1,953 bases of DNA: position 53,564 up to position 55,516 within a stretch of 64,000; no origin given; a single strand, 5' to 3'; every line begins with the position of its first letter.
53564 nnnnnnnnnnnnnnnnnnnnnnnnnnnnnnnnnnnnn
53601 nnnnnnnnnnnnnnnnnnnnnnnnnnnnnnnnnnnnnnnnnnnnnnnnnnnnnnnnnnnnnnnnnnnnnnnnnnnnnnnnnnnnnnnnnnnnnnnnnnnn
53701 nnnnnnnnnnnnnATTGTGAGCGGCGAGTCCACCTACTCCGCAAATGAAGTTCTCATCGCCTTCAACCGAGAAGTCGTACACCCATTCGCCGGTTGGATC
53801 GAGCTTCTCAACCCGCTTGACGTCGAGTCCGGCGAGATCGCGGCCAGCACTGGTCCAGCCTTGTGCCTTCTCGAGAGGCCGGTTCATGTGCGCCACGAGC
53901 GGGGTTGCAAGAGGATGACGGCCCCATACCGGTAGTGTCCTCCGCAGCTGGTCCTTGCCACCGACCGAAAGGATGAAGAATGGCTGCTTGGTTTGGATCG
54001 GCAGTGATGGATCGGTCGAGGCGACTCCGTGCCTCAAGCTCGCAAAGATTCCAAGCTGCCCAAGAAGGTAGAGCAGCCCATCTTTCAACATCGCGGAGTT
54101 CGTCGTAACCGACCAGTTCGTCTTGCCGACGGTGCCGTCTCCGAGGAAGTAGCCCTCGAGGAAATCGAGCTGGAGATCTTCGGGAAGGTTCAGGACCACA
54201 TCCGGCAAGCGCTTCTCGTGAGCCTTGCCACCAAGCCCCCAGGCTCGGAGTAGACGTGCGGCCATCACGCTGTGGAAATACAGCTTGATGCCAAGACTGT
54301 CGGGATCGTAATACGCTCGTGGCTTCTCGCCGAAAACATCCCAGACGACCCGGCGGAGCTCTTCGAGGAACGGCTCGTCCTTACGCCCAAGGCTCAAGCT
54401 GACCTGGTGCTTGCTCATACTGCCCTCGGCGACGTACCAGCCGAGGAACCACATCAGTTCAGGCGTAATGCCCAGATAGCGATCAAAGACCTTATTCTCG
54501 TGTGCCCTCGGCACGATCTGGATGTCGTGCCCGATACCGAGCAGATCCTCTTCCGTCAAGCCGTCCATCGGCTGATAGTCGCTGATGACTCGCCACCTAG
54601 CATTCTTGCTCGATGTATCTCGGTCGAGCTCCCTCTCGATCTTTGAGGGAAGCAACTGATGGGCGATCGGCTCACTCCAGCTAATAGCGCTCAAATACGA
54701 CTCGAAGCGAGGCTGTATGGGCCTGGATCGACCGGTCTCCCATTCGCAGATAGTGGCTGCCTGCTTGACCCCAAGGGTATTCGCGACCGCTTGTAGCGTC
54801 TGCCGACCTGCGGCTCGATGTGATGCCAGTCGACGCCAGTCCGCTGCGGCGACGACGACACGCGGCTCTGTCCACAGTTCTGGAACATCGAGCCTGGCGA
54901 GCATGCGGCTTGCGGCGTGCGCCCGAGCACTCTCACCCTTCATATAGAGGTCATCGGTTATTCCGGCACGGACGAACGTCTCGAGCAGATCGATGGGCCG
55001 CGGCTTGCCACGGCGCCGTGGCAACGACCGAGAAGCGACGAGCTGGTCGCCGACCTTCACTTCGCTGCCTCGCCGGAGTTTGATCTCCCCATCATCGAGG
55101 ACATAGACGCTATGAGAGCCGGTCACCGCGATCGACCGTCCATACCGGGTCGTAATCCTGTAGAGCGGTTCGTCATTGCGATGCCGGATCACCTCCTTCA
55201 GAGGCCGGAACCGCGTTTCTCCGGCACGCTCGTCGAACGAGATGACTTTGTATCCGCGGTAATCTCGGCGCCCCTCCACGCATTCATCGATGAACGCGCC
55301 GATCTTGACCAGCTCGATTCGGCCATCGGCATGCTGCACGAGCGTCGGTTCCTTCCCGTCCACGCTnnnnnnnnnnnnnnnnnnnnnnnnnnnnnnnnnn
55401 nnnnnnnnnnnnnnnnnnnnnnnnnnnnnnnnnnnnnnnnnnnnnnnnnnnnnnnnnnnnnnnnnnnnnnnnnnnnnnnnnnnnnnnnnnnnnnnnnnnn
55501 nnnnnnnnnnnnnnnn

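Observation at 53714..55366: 551-aa intein in gyrB with a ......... endonuclease and an embedded XRE-type HTH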

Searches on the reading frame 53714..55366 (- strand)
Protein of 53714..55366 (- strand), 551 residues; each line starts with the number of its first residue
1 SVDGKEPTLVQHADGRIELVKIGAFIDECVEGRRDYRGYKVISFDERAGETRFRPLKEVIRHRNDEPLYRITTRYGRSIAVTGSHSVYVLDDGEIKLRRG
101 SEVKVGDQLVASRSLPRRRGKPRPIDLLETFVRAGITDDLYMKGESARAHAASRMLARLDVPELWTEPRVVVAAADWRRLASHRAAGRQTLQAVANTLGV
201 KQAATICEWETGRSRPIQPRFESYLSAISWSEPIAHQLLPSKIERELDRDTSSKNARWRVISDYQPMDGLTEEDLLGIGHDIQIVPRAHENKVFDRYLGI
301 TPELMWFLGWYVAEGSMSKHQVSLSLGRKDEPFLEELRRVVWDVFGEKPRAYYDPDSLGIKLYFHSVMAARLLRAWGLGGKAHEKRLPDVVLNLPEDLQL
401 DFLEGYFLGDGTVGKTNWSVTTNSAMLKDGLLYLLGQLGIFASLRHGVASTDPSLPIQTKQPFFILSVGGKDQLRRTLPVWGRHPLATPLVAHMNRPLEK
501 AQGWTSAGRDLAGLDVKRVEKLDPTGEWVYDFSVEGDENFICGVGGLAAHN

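Call 4: search_protein_families(library=pfam, proteins=[window:53714-55366:-], max_evalue=1)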
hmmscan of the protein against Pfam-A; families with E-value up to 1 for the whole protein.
window:53714-55366:- (551 aa): 3 families
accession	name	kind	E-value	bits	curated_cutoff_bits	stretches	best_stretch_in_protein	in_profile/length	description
PF14890.11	Intein_splicing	-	2.6e-15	57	35.8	1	14-551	5-155/155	Intein splicing domain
PF14528.11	LAGLIDADG_3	-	8.6e-14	52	22.5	2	398-455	2-63/82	LAGLIDADG-like domain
PF13560.12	HTH_31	-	0.049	14.4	27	1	178-218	4-44/64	Helix-turn-helix domain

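Call 5: search_protein_families(library=ncbifam, proteins=[window:53714-55366:-], max_evalue=1)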
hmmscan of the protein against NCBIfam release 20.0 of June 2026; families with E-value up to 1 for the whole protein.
window:53714-55366:- (551 aa): 15 families
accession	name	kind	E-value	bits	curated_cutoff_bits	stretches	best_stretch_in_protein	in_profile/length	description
NF011491.0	PRK14898.1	equivalog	1.8e-27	95.8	783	2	9-444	83-384/860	DNA-directed RNA polymerase subunit A''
NF045703.1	rSAM_Tes_intein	exception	1.4e-20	72.8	1700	2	296-444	363-512/1040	tetraether lipid synthase Tes, intein-containing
NF011303.0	PRK14715.1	equivalog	8.3e-17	59.6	1585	2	294-440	1111-1258/1627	DNA-directed DNA polymerase II large subunit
NF003157.0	PRK04132.1-2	equivalog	1.4e-10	39.7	1103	2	303-449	171-316/864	replication factor C small subunit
TIGR01445.1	intein_Nterm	domain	1.1e-09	39.1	24.5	1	8-89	6-83/83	intein N-terminal splicing region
NF011302.0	PRK14714.1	equivalog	8.4e-09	33.5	1791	1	37-114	979-1055/1350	DNA-directed DNA polymerase II large subunit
NF003159.0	PRK04132.1-4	equivalog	2.3e-07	29.2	999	1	29-136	86-192/852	replication factor C small subunit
NF005852.0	PRK07773.1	equivalog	7.1e-07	27.9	780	1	14-118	402-499/886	replicative DNA helicase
TIGR01443.1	intein_Cterm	domain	0.00048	20.3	15.6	1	528-551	1-23/24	intein C-terminal splicing region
NF003158.0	PRK04132.1-3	equivalog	0.00059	17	1750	1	18-138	74-196/1437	replication factor C small subunit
NF011287.0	PRK14698.1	equivalog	0.00082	17.4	1238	1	303-448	392-537/1017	V-type ATP synthase subunit A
NF047542.1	telomere_Tap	equivalog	0.0077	15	600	1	177-227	22-68/695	telomere-associated protein Tap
NF006207.0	PRK08332.1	equivalog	0.011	12.9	2400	1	284-429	986-1128/1684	vitamin B12-dependent ribonucleotide reductase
NF038162.1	RtcB_rel_intein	exception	0.03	12.3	1150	1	40-110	122-188/961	intein-containing RtcB family protein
TIGR02696.1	pppGpp_PNP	exception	0.056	11.8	1106.75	1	254-296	325-367/720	guanosine pentaphosphate synthetase I/polyribonucleotide nucleotidyltransferase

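Call 6: search_solved_structures(query=window:53714-55366:-, max_evalue=1, show_alignments=3)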
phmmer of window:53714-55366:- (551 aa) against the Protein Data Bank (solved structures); distinct sequences matched with E-value up to 1: 20.
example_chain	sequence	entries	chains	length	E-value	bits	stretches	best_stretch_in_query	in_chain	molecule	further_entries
2cw7_A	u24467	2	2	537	9.5e-23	83.9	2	300-551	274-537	Endonuclease PI-PkoII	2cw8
5o9i_A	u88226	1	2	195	1.3e-19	73.5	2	2-118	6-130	Transcription initiation factor IIB,Transcription initiation factor IIB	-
5o9j_A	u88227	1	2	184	8.9e-18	67.5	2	2-115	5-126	Transcription initiation factor IIB,Transcription initiation factor IIB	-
6rpq_A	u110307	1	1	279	5e-08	35.3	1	53-113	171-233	Ubiquitin-like protein SMT3,1108aa long hypothetical cell division control protein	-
7qsu_A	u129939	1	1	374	3.1e-05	26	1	302-446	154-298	V-ATPase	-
7qss_A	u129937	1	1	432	5e-05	25.4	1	302-446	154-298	V-type ATP synthase alpha chain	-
6rpp_A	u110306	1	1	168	0.00011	24.3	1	66-111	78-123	Cell division control protein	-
2lcj_A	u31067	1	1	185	0.0002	23.4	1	33-113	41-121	Pab polC intein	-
2jmz_A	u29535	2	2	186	0.0043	19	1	57-110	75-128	Hypothetical protein MJ0781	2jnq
4o1s_A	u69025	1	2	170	0.0063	18.5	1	64-112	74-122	V-type ATP synthase alpha chain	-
7oec_A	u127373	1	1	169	0.011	17.6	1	38-110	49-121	DNA polymerase II large subunit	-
5bkh_A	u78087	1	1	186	0.014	17.3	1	38-110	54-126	DNA polymerase II large subunit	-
9hth_A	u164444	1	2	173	0.023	16.6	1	26-110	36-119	DNA-directed DNA polymerase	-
2lqm_A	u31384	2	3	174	0.037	15.9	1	43-119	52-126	Pho radA intein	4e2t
4e2u_A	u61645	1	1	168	0.12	14.2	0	43-113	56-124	Pho radA intein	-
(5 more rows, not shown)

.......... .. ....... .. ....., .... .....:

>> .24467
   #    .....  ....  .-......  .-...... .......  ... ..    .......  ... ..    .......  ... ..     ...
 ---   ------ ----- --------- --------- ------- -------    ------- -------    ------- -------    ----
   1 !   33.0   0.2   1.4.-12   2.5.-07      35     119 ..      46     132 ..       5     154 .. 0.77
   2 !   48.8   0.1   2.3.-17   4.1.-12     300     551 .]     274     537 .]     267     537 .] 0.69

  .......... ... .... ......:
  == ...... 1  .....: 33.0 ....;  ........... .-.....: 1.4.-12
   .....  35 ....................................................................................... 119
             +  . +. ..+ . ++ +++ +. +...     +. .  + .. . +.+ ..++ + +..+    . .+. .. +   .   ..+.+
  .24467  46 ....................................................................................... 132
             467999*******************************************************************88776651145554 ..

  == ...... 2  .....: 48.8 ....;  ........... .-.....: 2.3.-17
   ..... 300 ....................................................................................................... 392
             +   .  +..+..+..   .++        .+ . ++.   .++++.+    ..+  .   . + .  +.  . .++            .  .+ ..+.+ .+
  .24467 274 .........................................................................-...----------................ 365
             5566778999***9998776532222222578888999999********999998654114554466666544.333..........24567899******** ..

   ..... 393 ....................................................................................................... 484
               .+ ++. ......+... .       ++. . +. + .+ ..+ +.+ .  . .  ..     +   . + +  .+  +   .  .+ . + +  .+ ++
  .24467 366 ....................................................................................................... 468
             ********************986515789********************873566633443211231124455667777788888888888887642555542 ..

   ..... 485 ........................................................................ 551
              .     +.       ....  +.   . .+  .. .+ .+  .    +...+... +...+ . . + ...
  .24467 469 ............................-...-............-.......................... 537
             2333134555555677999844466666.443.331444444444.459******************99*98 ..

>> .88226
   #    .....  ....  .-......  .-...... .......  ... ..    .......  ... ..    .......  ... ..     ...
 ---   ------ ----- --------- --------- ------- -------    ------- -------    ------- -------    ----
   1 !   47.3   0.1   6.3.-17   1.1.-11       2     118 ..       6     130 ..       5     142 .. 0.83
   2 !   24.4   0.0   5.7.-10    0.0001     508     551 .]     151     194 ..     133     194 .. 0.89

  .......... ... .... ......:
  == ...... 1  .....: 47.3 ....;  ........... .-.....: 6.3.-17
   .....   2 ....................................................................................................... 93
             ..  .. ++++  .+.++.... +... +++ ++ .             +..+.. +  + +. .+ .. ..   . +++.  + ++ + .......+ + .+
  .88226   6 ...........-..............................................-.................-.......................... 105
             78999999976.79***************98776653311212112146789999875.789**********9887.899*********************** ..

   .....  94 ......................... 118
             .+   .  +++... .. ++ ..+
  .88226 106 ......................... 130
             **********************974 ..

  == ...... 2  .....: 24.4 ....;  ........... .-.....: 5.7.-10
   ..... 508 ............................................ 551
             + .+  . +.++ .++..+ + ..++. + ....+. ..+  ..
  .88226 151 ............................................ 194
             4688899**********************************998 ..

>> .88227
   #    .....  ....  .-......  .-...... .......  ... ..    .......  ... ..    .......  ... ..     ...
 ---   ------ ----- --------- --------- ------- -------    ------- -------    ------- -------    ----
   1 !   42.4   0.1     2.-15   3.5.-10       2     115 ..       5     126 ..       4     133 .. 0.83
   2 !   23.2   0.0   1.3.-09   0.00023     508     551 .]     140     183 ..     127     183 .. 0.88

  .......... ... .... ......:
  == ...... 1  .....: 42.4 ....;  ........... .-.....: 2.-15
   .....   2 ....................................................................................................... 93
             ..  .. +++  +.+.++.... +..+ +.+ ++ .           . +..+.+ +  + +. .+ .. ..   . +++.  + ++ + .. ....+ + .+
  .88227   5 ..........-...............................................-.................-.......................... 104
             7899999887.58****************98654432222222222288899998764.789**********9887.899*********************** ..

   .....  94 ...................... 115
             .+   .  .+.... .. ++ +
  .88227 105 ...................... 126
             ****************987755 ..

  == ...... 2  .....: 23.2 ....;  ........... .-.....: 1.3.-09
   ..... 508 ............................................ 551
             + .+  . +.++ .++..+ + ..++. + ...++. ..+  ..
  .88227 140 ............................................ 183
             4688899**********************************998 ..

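Call 7: find_homologous_proteins(query=window:53714-55366:-, max_evalue=0.00001)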
Query window:53714-55366:- (551 aa): 78 proteins with E <= 0.00001 among 8000 candidates.
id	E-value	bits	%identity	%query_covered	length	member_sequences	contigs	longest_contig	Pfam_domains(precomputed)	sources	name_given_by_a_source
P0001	0.0e+0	1036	83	100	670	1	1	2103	PF00986.27,PF14528.12,PF14890.12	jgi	jgi:DNA gyrase subunit B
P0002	2.4e-293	992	86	89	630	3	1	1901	PF00986.27,PF14528.12,PF14890.12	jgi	jgi:DNA gyrase subunit B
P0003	3.2e-291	985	85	89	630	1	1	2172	PF00986.27,PF14528.12,PF14890.12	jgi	jgi:DNA gyrase subunit B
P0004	5.0e-202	691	89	59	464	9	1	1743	PF00986.27,PF14528.12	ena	-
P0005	3.7e-198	678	55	100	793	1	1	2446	PF00986.27,PF14528.12,PF01751.29,PF14890.12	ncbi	ncbi:MAG: LAGLIDADG family homing endonuclease, partial [Thermomicrobiales bacterium]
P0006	8.0e-197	673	55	100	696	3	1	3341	PF00986.27,PF14528.12,PF14890.12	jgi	jgi:DNA gyrase subunit B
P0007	1.2e-196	673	55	100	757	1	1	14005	PF00986.27,PF14528.12,PF01751.29,PF14890.12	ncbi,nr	ncbi:MAG TPA: DNA gyrase subunit B, partial [Cyanobacteria bacterium UBA11372]|nr:DNA gyrase subunit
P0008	3.5e-195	668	55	97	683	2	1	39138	PF00986.27,PF01381.29,PF14528.12,PF14890.12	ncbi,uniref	ncbi:LAGLIDADG family homing endonuclease [Coleofasciculus sp. G2-EDA-02]|uniref:LAGLIDADG family ho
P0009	7.6e-193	660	54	100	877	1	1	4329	PF00986.27,PF21249.3,PF14528.12,PF14890.12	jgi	jgi:DNA gyrase subunit B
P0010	3.1e-192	658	58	93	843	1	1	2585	PF00986.27,PF21249.3,PF14528.12,PF14890.12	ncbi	ncbi:MAG: LAGLIDADG family homing endonuclease, partial [Blastocatellia bacterium]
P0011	7.8e-191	654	55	100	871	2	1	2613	PF14528.12,PF01751.29,PF00204.32,PF14890.12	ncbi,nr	ncbi:MAG: toprim domain-containing protein, partial [Deinococcota bacterium]|nr:toprim domain-contai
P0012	1.0e-190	653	54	100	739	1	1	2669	PF00986.27,PF14528.12,PF14890.12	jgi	jgi:DNA gyrase subunit B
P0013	2.8e-189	649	54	100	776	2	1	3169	PF00986.27,PF01381.29,PF14528.12,PF01751.29,PF14890.12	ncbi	ncbi:MAG TPA: LAGLIDADG family homing endonuclease, partial [Candidatus Obscuribacterales bacterium]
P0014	4.7e-189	648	54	97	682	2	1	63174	PF00986.27,PF14528.12,PF14890.12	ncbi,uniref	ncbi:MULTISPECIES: LAGLIDADG family homing endonuclease [Spirulina sp. CCY15215]|uniref:LAGLIDADG fa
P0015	8.4e-189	647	53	100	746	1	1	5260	PF00986.27,PF14528.12,PF14890.12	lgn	-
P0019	1.3e-187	643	53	100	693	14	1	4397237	PF00986.27,PF01381.29,PF14528.12,PF14890.12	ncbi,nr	ncbi:helix-turn-helix domain-containing protein [Planktothrix agardhii 1812]|nr:helix-turn-helix dom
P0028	2.4e-182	626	51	99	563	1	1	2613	PF14528.12,PF14890.12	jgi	jgi:DNA gyrase subunit B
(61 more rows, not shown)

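Call 28: find_encoding_contigs(protein=P0019, flank=6000, max_places=3)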
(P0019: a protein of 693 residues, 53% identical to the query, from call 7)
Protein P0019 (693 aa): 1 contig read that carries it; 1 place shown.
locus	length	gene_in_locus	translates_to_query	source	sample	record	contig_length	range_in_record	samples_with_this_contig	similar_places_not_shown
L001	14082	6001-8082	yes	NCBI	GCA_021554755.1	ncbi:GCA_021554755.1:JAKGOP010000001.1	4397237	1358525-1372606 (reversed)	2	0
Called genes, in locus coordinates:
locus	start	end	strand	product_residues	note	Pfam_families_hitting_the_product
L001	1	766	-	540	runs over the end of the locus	PF00753:Lactamase_B, PF12706:Lactamase_B_2, PF16661:Lactamase_B_6 (faint), PF07521:RMMBL (weak)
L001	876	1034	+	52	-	PF09367:CpeS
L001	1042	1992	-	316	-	PF01522:Polysacc_deac_1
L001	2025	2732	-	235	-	PF05685:Uma2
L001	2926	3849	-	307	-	PF01745:IPT (faint), PF13238:AAA_18 (faint), PF01715:IPPT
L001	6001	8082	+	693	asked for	PF14890:Intein_splicing, PF01381:HTH_3 (weak), PF14528:LAGLIDADG_3, PF00986:DNA_gyraseB_C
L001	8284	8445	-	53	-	-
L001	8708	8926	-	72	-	PF07927:HicA_toxin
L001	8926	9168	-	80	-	PF21748:UPF0150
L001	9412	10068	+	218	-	PF07638:Sigma70_ECF (weak), PF04542:Sigma70_r2, PF08281:Sigma70_r4_2, PF04545:Sigma70_r4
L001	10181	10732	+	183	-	-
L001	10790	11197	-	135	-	PF06094:GGACT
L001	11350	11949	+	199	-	-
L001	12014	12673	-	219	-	PF00990:GGDEF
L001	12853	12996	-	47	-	-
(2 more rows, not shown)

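Call 30: find_related_loci(query=window:53714-55366:-, collection=genome_contigs, flank=4000)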
Query window:53714-55366:- (551 aa) in genome_contigs; peptide patterns used: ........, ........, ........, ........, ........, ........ (x = any residue, [..] = any of these).
142 stretches matched a pattern; 80 encode a relative of the query (tblastn E <= 1e-3); 80 distinct loci.
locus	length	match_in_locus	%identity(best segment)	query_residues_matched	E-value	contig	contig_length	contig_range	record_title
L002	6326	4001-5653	86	1-551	0e+0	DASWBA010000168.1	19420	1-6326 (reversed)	MAG TPA_asm: Candidatus Dormiibacterota bacterium isolate SMAG_U2670 k141_708704, whole genome shotgun sequence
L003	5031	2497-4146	74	1-551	0e+0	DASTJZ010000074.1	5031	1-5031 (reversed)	MAG TPA_asm: Candidatus Dormiibacterota bacterium isolate SMAG_U1827 k141_287379, whole genome shotgun sequence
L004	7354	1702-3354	56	1-551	0e+0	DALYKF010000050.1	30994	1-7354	MAG TPA_asm: Coleofasciculaceae cyanobacterium CTOTU46641 NODE_56_length_30994_cov_17.139888, whole genome shotgun seque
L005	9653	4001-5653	56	1-551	0e+0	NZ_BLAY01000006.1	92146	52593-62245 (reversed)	Microseira wollei NIES-4236 sequence006, whole genome shotgun sequence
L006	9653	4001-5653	54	1-551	0e+0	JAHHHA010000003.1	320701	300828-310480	MAG: Cyanosarcina radialis HA8281-LM2 scaffold_19_c2, whole genome shotgun sequence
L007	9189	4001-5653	56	1-551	0e+0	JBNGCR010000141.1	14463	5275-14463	MAG: Limnospira sp. isolate E05-005 bin49.fa-141, whole genome shotgun sequence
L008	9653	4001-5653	55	1-551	0e+0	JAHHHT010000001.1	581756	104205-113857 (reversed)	MAG: Oscillatoria princeps RMCB-10 scaffold_13_c1, whole genome shotgun sequence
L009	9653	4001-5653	55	1-551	0e+0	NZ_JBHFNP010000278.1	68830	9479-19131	Microseira sp. BLCC-F43 bin1.fa-278, whole genome shotgun sequence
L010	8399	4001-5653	54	1-551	0e+0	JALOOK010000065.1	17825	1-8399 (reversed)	MAG: Oscillatoria sp. Prado101 scaffold_5165, whole genome shotgun sequence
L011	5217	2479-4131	54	1-551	0e+0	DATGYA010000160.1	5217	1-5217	MAG TPA_asm: Kamptonema sp. isolate SMAG_U10623 k141_249118, whole genome shotgun sequence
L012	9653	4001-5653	54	1-551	0e+0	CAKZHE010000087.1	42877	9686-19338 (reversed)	MAG TPA_asm: uncultured cyanobacterium isolate ERR2114811_bin.3_CONCOCT_v1.1_MAG genome assembly, contig: ERZ1034369.109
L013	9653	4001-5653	54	1-551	0e+0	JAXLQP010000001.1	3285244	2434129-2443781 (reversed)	MAG: Blastocatellia bacterium isolate STL-ACI6 C1.198.fa-1, whole genome shotgun sequence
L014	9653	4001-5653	54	1-551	0e+0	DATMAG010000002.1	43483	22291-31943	MAG TPA_asm: Blastocatellia bacterium isolate SMAG_U13319 k141_159024, whole genome shotgun sequence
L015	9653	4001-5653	53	1-551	0e+0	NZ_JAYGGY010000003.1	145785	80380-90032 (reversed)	Anabaena cylindrica UHCC 0172 NODE_5_length_145785_cov_84.323187, whole genome shotgun sequence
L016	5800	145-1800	54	1-551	0e+0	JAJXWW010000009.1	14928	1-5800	MAG: Planctomycetota bacterium isolate BP6.bin110 NODE_6246_length_14928_cov_3.866766, whole genome shotgun sequence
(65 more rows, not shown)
